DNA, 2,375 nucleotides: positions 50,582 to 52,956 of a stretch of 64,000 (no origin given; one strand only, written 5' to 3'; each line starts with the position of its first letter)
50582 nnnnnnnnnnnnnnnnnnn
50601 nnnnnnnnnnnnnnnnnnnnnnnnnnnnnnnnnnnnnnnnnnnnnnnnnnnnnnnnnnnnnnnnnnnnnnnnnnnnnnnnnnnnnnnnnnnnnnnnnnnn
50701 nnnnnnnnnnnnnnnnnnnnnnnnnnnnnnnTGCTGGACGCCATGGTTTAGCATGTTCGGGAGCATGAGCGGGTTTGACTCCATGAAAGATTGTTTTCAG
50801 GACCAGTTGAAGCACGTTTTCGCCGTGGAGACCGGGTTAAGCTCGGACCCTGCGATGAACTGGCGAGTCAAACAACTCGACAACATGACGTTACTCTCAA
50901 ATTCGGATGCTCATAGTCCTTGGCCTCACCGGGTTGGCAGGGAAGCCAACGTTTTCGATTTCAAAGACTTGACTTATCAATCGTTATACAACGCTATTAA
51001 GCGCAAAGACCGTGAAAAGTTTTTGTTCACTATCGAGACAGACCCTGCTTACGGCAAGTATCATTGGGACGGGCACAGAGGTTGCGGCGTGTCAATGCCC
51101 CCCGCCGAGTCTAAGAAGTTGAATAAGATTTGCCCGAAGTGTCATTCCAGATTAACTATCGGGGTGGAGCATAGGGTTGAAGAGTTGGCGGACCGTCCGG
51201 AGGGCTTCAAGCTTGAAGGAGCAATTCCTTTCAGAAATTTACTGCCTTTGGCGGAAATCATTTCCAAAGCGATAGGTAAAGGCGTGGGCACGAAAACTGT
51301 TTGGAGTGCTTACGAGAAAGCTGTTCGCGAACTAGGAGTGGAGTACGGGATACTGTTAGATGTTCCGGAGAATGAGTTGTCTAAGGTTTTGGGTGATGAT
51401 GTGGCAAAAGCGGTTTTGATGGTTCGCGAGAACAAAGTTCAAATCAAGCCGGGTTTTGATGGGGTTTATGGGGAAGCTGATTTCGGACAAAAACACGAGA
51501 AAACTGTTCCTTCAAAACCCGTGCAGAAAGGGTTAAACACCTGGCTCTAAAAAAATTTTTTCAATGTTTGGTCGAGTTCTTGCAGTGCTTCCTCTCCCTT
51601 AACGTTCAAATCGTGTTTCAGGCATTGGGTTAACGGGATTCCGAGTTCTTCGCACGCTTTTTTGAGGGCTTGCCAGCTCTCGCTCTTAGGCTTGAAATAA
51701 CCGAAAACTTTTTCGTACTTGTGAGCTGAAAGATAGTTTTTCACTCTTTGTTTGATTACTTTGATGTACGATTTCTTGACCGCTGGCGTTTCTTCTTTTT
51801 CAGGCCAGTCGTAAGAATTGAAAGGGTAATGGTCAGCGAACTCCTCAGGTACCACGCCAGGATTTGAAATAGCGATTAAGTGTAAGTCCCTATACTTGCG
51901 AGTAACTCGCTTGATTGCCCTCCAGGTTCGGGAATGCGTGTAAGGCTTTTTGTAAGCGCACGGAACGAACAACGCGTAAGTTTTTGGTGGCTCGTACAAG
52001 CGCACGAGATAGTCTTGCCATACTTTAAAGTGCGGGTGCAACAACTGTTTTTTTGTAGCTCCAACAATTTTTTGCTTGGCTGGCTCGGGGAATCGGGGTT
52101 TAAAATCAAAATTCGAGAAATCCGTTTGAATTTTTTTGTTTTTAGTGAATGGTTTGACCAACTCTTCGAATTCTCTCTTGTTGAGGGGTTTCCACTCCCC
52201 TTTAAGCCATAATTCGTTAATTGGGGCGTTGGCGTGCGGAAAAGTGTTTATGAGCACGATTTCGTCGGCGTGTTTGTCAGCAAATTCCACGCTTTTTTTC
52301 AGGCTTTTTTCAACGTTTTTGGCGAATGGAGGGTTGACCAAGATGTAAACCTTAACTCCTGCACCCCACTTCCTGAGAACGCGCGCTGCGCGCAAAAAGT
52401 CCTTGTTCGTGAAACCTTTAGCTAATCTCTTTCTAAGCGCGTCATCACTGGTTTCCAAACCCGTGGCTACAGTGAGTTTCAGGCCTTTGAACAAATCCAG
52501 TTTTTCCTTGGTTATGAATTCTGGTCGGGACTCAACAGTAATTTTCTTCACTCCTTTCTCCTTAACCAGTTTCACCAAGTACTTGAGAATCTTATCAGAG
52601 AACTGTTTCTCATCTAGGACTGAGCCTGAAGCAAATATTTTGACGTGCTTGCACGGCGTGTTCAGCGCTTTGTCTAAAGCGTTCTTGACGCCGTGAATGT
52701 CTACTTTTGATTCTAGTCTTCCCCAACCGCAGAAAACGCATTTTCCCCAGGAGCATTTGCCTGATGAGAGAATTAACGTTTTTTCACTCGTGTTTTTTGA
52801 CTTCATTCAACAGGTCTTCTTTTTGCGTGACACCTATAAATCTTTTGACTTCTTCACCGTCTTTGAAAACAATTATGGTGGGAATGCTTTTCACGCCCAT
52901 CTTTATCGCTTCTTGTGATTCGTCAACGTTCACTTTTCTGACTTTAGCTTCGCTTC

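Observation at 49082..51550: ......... intein splitting a PHP-domain EndoQ-like nuclease gene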

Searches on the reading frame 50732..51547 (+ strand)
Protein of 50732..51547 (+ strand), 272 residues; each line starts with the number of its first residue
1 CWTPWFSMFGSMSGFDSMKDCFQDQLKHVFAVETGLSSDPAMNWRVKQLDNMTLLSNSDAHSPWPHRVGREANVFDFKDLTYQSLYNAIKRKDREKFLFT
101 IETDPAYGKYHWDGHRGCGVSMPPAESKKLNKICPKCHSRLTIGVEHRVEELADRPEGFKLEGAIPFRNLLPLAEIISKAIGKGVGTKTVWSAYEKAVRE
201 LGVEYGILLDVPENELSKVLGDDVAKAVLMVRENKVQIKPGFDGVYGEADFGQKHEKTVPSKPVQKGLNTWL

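Call 54: search_protein_families(library=ncbifam, proteins=[window:50732-51547:+], max_evalue=0.01)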
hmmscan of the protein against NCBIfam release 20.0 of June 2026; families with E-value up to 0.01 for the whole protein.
window:50732-51547:+ (272 aa): 2 families
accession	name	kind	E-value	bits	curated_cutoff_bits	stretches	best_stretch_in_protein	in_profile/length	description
TIGR00375.1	TIGR00375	hypoth_equivalog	4.7e-53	180.9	326.6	1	1-248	135-373/374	TIGR00375 family protein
NF038032.1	CehA_McbA_metalo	domain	0.0096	15.4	80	0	52-91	170-210/315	CehA/McbA family metallohydrolase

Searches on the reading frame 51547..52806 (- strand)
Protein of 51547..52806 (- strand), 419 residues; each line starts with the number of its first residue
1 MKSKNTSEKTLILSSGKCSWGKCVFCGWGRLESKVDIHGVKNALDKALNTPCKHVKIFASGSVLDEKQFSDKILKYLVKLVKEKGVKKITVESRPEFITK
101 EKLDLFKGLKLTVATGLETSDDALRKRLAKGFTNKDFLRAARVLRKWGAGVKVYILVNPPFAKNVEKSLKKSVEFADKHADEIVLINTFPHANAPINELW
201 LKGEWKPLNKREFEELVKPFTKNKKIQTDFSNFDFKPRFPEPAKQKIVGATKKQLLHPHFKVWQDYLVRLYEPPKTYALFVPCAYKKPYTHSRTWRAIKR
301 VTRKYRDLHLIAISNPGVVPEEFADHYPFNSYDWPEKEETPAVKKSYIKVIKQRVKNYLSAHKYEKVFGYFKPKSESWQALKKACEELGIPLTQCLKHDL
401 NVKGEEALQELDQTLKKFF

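Call 53: search_protein_families(library=pfam, proteins=[window:51547-52806:-], max_evalue=0.001)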
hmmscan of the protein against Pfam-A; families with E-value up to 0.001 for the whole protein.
window:51547-52806:- (419 aa): 2 families
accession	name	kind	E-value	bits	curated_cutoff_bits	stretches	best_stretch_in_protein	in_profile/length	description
PF17884.7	DUF5591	-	3.1e-19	69.7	26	1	263-415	4-150/150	Domain of unknown function (DUF5591)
PF04055.27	Radical_SAM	-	2.5e-11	44.5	29.5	1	15-156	4-149/166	Radical SAM superfamily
